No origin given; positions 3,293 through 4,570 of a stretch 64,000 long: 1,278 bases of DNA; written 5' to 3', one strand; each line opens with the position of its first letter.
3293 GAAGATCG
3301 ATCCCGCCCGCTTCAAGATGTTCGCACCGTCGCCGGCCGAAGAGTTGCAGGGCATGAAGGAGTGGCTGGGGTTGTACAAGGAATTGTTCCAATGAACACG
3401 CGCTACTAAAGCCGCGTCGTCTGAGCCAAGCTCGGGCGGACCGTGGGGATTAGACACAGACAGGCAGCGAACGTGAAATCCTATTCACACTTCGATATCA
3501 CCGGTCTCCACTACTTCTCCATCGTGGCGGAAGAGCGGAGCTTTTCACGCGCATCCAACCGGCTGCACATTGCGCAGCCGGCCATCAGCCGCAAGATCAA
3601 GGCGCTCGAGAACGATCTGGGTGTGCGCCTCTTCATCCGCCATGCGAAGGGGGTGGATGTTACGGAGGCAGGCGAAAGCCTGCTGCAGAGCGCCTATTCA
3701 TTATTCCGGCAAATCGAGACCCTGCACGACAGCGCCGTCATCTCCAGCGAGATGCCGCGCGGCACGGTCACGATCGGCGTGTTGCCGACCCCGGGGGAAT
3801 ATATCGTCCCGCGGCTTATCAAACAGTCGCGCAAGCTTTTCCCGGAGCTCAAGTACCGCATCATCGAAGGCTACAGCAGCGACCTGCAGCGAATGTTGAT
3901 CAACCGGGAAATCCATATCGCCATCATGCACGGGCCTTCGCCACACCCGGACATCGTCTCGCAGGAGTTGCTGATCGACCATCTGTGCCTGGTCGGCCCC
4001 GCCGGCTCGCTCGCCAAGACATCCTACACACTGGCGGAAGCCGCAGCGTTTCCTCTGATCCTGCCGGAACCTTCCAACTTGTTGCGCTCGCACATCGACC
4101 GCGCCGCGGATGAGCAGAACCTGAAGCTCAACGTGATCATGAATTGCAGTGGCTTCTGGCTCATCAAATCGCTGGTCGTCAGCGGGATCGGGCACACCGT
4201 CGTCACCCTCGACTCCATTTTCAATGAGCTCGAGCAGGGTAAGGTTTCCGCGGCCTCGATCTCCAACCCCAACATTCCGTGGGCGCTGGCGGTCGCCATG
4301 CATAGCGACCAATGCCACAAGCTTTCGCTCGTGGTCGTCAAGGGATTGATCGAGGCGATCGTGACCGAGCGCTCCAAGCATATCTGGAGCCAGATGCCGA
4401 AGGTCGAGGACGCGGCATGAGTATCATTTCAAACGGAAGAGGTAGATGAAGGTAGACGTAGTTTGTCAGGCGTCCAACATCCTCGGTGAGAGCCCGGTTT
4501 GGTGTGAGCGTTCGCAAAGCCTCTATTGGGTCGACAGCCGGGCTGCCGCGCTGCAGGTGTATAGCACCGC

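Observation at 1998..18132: Six copies of one ~67-bp operator+promoter module tie at least six transcription units into a putative LysR-type regulon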

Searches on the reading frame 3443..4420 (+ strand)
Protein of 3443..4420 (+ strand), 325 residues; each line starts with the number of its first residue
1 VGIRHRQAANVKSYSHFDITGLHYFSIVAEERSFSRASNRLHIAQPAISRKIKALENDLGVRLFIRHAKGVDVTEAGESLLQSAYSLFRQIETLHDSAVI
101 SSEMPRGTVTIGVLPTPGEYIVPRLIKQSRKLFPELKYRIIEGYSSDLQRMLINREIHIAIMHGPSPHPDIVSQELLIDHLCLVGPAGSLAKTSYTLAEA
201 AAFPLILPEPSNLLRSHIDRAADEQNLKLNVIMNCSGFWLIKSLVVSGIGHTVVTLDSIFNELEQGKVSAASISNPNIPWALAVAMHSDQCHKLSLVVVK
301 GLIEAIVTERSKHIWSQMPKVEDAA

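Call 5: search_protein_families(library=pfam, proteins=[window:3443-4420:+])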
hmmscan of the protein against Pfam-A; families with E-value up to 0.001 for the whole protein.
window:3443-4420:+ (325 aa): 2 families
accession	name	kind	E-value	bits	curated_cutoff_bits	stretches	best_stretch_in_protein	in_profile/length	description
PF03466.25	LysR_substrate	-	4.9e-37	127.8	28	1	104-290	3-191/209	LysR substrate binding domain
PF00126.33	HTH_1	-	7.2e-22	77.6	26.6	1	21-78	3-60/60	Bacterial regulatory helix-turn-helix protein, lysR family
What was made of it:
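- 3443..4420 (+): LysR-type transcriptional regulator, the proposed binder of the dyad. HTH_1 plus LysR_substrate (call 5).
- On LTTR-dependent promoter / LysR regulon: PF00126 7e-22 and PF03466 5e-37 at 3443-4420 (call 5)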

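Call 13: find_homologous_proteins(query=window:3443-4420:+, max_evalue=1e-40)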
Query window:3443-4420:+ (325 aa): 25 proteins with E <= 1e-40 among 3985 candidates.
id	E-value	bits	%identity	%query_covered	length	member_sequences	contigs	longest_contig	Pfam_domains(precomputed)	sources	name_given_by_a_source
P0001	6.9e-197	671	96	97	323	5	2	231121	PF00126.34,PF03466.26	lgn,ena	-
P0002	1.1e-181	621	88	97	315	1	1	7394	PF00126.34,PF03466.26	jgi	jgi:LysR family transcriptional regulator, nitrogen assimilation regulatory protein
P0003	1.0e-180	618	87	97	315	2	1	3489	PF00126.34,PF03466.26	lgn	-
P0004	2.7e-180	616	86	97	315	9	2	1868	PF00126.34,PF03466.26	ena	-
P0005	8.4e-177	605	85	100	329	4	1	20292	PF00126.34,PF03466.26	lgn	-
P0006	5.0e-173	593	84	97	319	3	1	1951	PF00126.34,PF03466.26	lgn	-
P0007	1.3e-171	588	85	97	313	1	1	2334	PF00126.34,PF03466.26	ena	-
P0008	3.5e-171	586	84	97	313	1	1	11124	PF00126.34,PF03466.26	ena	-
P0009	2.1e-165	567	82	97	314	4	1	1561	PF00126.34,PF03466.26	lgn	-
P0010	1.1e-146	506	74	95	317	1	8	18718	PF00126.34,PF03466.26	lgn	-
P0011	7.6e-136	470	67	95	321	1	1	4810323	PF00126.34,PF03466.26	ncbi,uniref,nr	ncbi:LysR family transcriptional regulator [Mesorhizobium sp. 8]|uniref:LysR family transcriptional 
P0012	1.7e-135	469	67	97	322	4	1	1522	PF00126.34,PF03466.26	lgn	-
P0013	6.6e-134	464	66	95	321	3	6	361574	PF00126.34,PF03466.26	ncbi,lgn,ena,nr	ncbi:MAG: LysR family transcriptional regulator [Mesorhizobium sp.]|nr:LysR family transcriptional r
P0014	3.5e-132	458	67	95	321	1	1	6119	PF00126.34,PF03466.26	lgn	-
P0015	1.3e-130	453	65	96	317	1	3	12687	PF00126.34,PF03466.26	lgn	-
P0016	5.6e-130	451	66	95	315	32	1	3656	PF00126.34,PF03466.26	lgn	-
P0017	7.3e-129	448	65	95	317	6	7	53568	PF00126.34,PF03466.26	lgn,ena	-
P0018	2.2e-125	436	64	97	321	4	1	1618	PF00126.34,PF03466.26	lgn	-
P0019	7.7e-122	424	60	95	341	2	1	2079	PF00126.34,PF03466.26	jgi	jgi:LysR family nitrogen assimilation transcriptional regulator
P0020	1.8e-114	400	57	96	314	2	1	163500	PF00126.34,PF03466.26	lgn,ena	-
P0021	3.8e-93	330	52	89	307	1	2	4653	PF00126.34,PF03466.26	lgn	-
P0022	2.9e-90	321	49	90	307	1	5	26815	PF00126.34,PF03466.26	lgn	-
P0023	2.0e-88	315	49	92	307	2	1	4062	PF00126.34,PF03466.26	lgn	-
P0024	1.7e-86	308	49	90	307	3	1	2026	PF00126.34,PF03466.26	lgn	-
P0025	2.3e-83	298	47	90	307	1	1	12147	PF00126.34,PF03466.26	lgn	-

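Call 14: find_encoding_contigs(protein=P0001, flank=10000, max_places=3)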
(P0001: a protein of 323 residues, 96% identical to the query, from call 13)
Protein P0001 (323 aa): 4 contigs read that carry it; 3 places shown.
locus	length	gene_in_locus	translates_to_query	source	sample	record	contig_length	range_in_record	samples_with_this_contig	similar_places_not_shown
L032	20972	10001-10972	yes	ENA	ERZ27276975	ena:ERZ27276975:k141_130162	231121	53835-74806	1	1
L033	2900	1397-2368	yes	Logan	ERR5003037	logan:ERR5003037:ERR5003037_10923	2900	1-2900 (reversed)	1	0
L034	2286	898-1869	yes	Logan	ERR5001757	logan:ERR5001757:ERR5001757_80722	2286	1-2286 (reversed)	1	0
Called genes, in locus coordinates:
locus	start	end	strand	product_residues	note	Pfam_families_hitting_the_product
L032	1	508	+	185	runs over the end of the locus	PF01252:Peptidase_A8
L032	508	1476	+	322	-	PF02401:LYTB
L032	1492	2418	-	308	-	PF03279:Lip_A_acyltrans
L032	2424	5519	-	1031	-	PF00873:ACR_tran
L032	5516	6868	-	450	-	PF25984:BSH_YknX (weak), PF25917:BSH_RND, PF25973:BSH_CzcB, PF25967:RND-MFP_C (weak), PF25989:YknX_C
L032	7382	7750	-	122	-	PF07978:NIPSNAP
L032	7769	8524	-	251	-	PF03737:RraA-like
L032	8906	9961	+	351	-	PF01547:SBP_bac_1, PF13531:SBP_bac_11, PF13416:SBP_bac_8, PF13343:SBP_bac_6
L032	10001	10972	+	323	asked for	PF00126:HTH_1, PF03466:LysR_substrate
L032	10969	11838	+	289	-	PF08450:SGL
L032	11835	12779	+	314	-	PF00389:2-Hacid_dh, PF02826:2-Hacid_dh_C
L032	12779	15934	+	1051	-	PF26549:Tricorn_N, PF26550:Tricorn_2nd, PF07676:PD40, PF07676:PD40, PF26549:Tricorn_N, PF26550:Tricorn_2nd, PF26549:Tricorn_N, PF07676:PD40, +8 more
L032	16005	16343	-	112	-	PF07978:NIPSNAP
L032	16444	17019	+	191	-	-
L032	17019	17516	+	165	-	PF20349:DUF6644 (weak)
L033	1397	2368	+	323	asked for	PF00126:HTH_1, PF03466:LysR_substrate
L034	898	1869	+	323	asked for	PF00126:HTH_1, PF03466:LysR_substrate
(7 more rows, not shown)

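Call 15: find_encoding_contigs(protein=P0005, flank=10000, max_places=3)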
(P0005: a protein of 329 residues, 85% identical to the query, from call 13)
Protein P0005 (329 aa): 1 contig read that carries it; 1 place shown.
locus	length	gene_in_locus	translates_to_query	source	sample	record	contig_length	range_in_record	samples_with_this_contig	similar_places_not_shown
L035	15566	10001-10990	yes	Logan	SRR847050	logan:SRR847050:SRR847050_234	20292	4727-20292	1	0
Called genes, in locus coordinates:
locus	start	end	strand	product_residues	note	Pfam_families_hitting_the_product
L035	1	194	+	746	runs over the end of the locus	PF07715:Plug, PF00593:TonB_dep_Rec_b-barrel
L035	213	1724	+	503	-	PF03929:PepSY_TM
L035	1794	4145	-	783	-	PF07715:Plug, PF00593:TonB_dep_Rec_b-barrel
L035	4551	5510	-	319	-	PF00561:Abhydrolase_1, PF12146:Hydrolase_4, PF12697:Abhydrolase_6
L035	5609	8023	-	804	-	PF07715:Plug, PF00593:TonB_dep_Rec_b-barrel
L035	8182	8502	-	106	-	PF07978:NIPSNAP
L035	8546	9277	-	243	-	PF03737:RraA-like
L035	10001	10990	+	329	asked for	PF00126:HTH_1, PF03466:LysR_substrate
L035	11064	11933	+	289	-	PF08450:SGL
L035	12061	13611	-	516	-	PF00171:Aldedh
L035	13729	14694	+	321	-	PF00126:HTH_1, PF03466:LysR_substrate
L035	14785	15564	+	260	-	?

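Call 16: find_encoding_contigs(protein=P0010, flank=10000, max_places=3)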
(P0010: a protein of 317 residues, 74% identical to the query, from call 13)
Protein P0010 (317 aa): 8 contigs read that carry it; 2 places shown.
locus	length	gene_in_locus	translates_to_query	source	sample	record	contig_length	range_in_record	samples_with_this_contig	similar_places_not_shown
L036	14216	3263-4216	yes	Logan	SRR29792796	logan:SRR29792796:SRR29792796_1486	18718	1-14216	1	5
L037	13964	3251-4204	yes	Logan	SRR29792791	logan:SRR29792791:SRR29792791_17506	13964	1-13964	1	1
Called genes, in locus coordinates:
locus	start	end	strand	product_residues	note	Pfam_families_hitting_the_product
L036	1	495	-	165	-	?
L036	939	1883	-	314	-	PF00561:Abhydrolase_1, PF12146:Hydrolase_4, PF12697:Abhydrolase_6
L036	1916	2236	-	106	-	PF07978:NIPSNAP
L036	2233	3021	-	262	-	PF03737:RraA-like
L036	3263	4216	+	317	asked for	PF00126:HTH_1, PF03466:LysR_substrate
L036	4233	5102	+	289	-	PF08450:SGL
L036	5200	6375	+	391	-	PF02126:PTE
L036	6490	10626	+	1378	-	PF26549:Tricorn_N, PF26550:Tricorn_2nd, PF07676:PD40, PF26549:Tricorn_N, PF26550:Tricorn_2nd, PF07676:PD40, PF26549:Tricorn_N, PF01979:Amidohydro_1, +5 more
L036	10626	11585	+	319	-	PF07883:Cupin_2 (faint)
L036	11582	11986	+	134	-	PF19649:DUF6152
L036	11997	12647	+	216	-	-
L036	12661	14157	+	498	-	PF00171:Aldedh, PF05893:LuxC (weak)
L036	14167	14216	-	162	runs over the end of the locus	PF05130:FlgN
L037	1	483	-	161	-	?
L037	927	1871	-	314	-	PF00561:Abhydrolase_1, PF12146:Hydrolase_4, PF12697:Abhydrolase_6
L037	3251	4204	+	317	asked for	PF00126:HTH_1, PF03466:LysR_substrate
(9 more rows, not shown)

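Call 18: find_encoding_contigs(protein=P0011, flank=10000, max_places=2)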
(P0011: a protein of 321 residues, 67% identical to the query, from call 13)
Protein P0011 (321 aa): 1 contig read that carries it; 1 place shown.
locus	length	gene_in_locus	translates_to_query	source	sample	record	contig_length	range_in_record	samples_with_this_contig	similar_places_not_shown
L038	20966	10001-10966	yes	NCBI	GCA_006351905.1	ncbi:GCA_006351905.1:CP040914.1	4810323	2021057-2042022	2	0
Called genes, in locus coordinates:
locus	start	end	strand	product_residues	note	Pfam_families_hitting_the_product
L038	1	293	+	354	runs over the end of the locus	PF04303:PrpF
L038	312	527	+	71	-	-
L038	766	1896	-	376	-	PF00005:ABC_tran, PF13304:AAA_21 (faint), PF08402:TOBE_2 (weak)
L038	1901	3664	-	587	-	PF00528:BPD_transp_1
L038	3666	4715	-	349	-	PF01547:SBP_bac_1, PF13531:SBP_bac_11, PF13416:SBP_bac_8, PF13343:SBP_bac_6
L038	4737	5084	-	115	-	PF07978:NIPSNAP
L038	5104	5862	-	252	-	PF03737:RraA-like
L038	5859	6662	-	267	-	PF00106:adh_short, PF08659:KR, PF13561:adh_short_C2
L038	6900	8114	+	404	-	PF13531:SBP_bac_11, PF01547:SBP_bac_1, PF13416:SBP_bac_8, PF13343:SBP_bac_6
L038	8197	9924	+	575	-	PF00528:BPD_transp_1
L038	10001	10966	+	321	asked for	PF00126:HTH_1, PF03466:LysR_substrate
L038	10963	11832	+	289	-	PF08450:SGL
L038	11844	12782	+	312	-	PF00389:2-Hacid_dh, PF02826:2-Hacid_dh_C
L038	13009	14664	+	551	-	PF00501:AMP-binding, PF13193:AMP-binding_C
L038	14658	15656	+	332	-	PF00478:IMPDH (weak), PF03060:NMO, PF01070:FMN_dh (weak)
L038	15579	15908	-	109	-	PF12986:DUF3870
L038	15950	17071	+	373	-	PF00850:Hist_deacetyl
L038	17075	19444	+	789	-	PF01636:APH, PF00202:Aminotran_3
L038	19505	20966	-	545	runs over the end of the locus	PF07969:Amidohydro_3, PF01979:Amidohydro_1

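Call 19: find_encoding_contigs(protein=P0017, flank=10000, max_places=3)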
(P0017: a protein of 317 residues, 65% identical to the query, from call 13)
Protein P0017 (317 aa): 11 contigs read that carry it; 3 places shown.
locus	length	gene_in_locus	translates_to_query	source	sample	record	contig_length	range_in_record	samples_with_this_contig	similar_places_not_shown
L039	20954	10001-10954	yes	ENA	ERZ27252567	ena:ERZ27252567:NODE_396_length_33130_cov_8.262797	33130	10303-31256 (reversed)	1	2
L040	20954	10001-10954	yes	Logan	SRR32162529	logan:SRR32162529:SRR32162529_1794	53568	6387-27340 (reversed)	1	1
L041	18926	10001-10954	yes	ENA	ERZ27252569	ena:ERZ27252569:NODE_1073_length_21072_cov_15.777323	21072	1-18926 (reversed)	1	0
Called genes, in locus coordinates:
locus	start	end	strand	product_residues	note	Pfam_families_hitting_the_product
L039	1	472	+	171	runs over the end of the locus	PF04542:Sigma70_r2, PF08281:Sigma70_r4_2, PF04545:Sigma70_r4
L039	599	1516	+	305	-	PF16220:DUF4880 (weak), PF04773:FecR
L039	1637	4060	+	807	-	PF07715:Plug, PF00593:TonB_dep_Rec_b-barrel, PF25183:OMP_b-brl_4 (faint)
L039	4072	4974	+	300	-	PF01497:Peripla_BP_2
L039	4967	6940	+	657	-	PF01032:FecCD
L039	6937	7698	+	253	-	PF06276:FhuF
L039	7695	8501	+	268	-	PF00005:ABC_tran, PF02463:SMC_N (faint), PF13304:AAA_21 (faint)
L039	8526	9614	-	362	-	PF03737:RraA-like, PF07978:NIPSNAP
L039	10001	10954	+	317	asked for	PF00126:HTH_1, PF03466:LysR_substrate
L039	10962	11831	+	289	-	PF08450:SGL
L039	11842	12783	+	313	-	PF00389:2-Hacid_dh, PF02826:2-Hacid_dh_C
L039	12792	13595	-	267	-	PF00106:adh_short, PF08659:KR, PF13561:adh_short_C2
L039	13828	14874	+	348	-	PF13531:SBP_bac_11, PF01547:SBP_bac_1, PF13416:SBP_bac_8, PF13343:SBP_bac_6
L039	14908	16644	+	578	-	PF00528:BPD_transp_1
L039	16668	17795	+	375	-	PF00005:ABC_tran, PF13304:AAA_21 (faint), PF08402:TOBE_2 (faint)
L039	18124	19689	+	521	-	PF00496:SBP_bac_5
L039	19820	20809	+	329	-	PF19300:BPD_transp_1_N, PF00528:BPD_transp_1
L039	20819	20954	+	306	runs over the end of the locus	PF00528:BPD_transp_1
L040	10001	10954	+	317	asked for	PF00126:HTH_1, PF03466:LysR_substrate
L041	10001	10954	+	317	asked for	PF00126:HTH_1, PF03466:LysR_substrate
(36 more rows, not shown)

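Call 20: find_encoding_contigs(protein=P0020, flank=10000, max_places=2)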
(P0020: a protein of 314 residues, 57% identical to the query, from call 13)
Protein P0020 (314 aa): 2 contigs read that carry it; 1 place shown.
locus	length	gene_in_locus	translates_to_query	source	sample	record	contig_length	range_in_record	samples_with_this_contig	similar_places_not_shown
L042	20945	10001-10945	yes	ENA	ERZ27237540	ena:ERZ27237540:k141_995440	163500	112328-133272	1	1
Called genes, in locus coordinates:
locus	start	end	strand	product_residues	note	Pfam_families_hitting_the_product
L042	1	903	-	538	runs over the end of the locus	PF00501:AMP-binding, PF13193:AMP-binding_C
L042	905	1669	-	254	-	PF00378:ECH_1, PF16113:ECH_2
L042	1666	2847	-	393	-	PF02515:CoA_transf_3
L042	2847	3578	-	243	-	PF00378:ECH_1, PF16113:ECH_2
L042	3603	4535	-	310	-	PF00682:HMGL-like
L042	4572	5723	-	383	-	PF00005:ABC_tran, PF13304:AAA_21 (weak), PF08402:TOBE_2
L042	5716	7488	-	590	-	PF00528:BPD_transp_1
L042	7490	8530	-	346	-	PF13531:SBP_bac_11, PF01547:SBP_bac_1, PF13416:SBP_bac_8, PF13343:SBP_bac_6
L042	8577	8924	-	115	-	PF07978:NIPSNAP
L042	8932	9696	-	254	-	PF03737:RraA-like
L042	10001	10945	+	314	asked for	PF00126:HTH_1, PF03466:LysR_substrate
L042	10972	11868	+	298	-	PF08450:SGL, PF24684:Vgb_lyase (weak)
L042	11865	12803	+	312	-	PF00389:2-Hacid_dh, PF02826:2-Hacid_dh_C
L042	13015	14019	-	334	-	PF09084:NMT1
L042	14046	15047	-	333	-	PF14226:DIOX_N, PF03171:2OG-FeII_Oxy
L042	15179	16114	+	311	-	PF00126:HTH_1, PF03466:LysR_substrate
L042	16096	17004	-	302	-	PF00126:HTH_1, PF03466:LysR_substrate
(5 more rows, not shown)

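Call 33: search_protein_families(library=ncbifam, proteins=[window:3443-4420:+, L038:5859-6662:-], max_evalue=0.00001)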
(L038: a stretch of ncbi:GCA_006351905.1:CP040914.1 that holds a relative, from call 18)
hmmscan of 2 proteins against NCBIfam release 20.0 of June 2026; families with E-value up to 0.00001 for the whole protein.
window:3443-4420:+ (325 aa): 55 families (the best 25 are shown)
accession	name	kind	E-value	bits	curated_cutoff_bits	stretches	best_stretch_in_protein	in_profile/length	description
NF040786.1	LysR_Sec_metab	equivalog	3.1e-40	138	250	1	19-275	3-266/298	selenium metabolism-associated LysR family transcriptional regulator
NF047520.1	trans_act_CidR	equivalog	1.2e-38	133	415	1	18-291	2-276/292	cidABC operon transcriptional activator CidR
NF008410.0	PRK11233.1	equivalog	5.9e-38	130.7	309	1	21-311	5-295/305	nitrogen assimilation transcriptional regulator NAC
NF008416.0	PRK11242.1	equivalog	1.8e-34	119.4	277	1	22-248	6-235/300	transcriptional regulator CynR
NF045775.1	acetoin_reg_AlsR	exception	2.2e-33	116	430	1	20-289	4-275/290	acetoin biosynthesis transcriptional regulator AlsR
NF053705.1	TransRegGltCGpos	equivalog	3.2e-32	112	350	1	21-290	5-276/300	glutamate biosynthesis transcriptional regulator GltC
NF007385.0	PRK09906.1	equivalog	5.9e-31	107.7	356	1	21-291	5-276/296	DNA-binding transcriptional regulator HcaR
TIGR03339.1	phn_lysR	subfamily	2.7e-29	102.3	341.1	1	22-261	2-240/279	aminoethylphosphonate catabolism associated LysR family transcriptional regulator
NF058504.1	TransRegCcpCBac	equivalog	7.9e-28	97.7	400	1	21-184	5-167/287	transcriptional regulator CcpC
NF009327.0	PRK12684.1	subfamily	2e-27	96.2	402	1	27-255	12-244/313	CysB family HTH-type transcriptional regulator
NF045990.1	TransRegCbbRRhodb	equivalog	1.9e-26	92.8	450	1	22-273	11-266/304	LysR family regulator CbbR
NF040889.1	trans_reg_YeiE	equivalog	2.5e-26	92.6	480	1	21-292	7-275/288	DNA-binding transcriptional regulator YeiE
NF008095.0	PRK10837.1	subfamily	2.9e-26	92.4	281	1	19-290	5-273/290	LysR family transcriptional regulator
NF008722.0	PRK11716.1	equivalog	2.5e-25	89.1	246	1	18-292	2-279/293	HTH-type transcriptional activator IlvY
NF050018.1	StrsTransRegOxyRFcella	equivalog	1e-24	87.6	500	1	21-184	5-169/289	oxidative stress transcriptional regulator OxyR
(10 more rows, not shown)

L038:5859-6662:- (267 aa): 221 families (the best 25 are shown)
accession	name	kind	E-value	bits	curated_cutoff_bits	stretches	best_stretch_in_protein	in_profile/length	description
NF005559.1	PRK07231.1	subfamily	8.3e-64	215.5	215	1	3-265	1-248/249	glucose 1-dehydrogenase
NF053702.1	TrHdxCHCADhChcB1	equivalog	4.8e-62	209.6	400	1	3-266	1-242/250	trans-4-hydroxycyclohexanecarboxylate dehydrogenase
NF052562.1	RADHDNL4305835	equivalog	6.5e-62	209.2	400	1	2-267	3-252/252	NADP-dependent (R)-specific alcohol dehydrogenase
NF005473.0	PRK07069.1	equivalog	2.2e-61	207.7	339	1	2-266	6-261/262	SDR family oxidoreductase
NF004791.0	PRK06138.1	equivalog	6.8e-60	202.5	312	1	3-267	2-252/252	SDR family oxidoreductase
NF009093.0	PRK12429.1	subfamily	1.5e-58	198.1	258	1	3-267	2-259/259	3-hydroxybutyrate dehydrogenase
NF004818.0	PRK06172.1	equivalog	2.1e-58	197.6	336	1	2-267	3-253/253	SDR family oxidoreductase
TIGR01963.1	PHB_DH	subfamily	6.8e-55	186.1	307.05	1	7-267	2-255/255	3-hydroxybutyrate dehydrogenase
NF052558.1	MBtsdlDhBudC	equivalog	2.2e-54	184.7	270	1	5-266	2-243/250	meso-2,3-butanediol dehydrogenase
NF004198.0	PRK05653.1-3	equivalog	3.8e-53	180.5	296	1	2-264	3-246/248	3-oxoacyl-ACP reductase FabG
NF009466.0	PRK12826.1-2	subfamily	5.7e-52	176.6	222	1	7-265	4-245/248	3-oxoacyl-ACP reductase FabG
NF053701.1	CsHdxCHCADhChcB2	equivalog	2.6e-51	174.5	350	1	4-267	1-245/245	cis-4-hydroxycyclohexanecarboxylate dehydrogenase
NF009931.0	PRK13394.1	subfamily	2.8e-50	171.2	340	1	1-267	2-262/262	3-hydroxybutyrate dehydrogenase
NF006366.0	PRK08589.1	equivalog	4.6e-50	170.4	386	1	1-266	1-254/272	SDR family oxidoreductase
NF006493.1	PRK08936.1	subfamily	2.1e-49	168.2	420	1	3-265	4-251/261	glucose-1-dehydrogenase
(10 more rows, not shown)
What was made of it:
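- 3443..4420 (+): Below the cut-off of every named NCBIfam equivalog (call 33).
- Closest known: Nac. Same: Nac is among the best NCBIfam matches (130.7 bits, call 33), and JGI names two orthologues this way (call 13).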

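Call 34: search_solved_structures(query=window:3443-4420:+, max_evalue=1e-10)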
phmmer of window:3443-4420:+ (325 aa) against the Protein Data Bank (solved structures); distinct sequences matched with E-value up to 1e-10: 29.
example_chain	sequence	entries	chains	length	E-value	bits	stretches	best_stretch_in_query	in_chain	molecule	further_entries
5z72_A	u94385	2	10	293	5e-22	81.8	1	20-185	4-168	CcpC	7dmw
6g1d_C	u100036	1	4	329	5.3e-22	81.7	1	20-272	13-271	Hydrogen peroxide-inducible genes activator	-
6g4r_B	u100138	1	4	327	5.5e-22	81.7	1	20-272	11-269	Hydrogen peroxide-inducible genes activator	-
6g1b_B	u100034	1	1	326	5.8e-22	81.6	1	20-272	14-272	Hydrogen peroxide-inducible genes activator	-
6g1b_J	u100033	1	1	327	5.8e-22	81.6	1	20-272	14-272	Hydrogen peroxide-inducible genes activator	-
4x6g_A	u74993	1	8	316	2.3e-21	79.6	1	14-275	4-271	OxyR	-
6m5f_A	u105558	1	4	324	5.9e-21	78.3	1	16-255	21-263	Probable transcriptional regulator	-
3fzv_A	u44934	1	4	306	7.6e-21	77.9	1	17-255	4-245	Probable transcriptional regulator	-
9hh1_A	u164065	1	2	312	2e-19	73.3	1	20-181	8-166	Transcriptional regulator, LysR family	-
5y2v_A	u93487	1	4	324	8.9e-15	58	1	21-269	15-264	Rubisco operon transcriptional regulator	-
7w06_A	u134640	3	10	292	2.1e-14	56.8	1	20-163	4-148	Transcriptional regulator, LysR family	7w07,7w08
4gwo_A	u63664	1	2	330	3.7e-14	56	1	15-255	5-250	HTH-type transcriptional regulator CysB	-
3hhg_A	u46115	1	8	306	6.5e-14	55.2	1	24-296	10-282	Transcriptional regulator, LysR family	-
8y6u_H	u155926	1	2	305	1.6e-13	53.9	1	20-183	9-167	Glycine cleavage system transcriptional activator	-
1al3_A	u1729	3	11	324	4.2e-13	52.5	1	26-255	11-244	CYS REGULON TRANSCRIPTIONAL ACTIVATOR CYSB | HTH-type transcriptional regulator CysB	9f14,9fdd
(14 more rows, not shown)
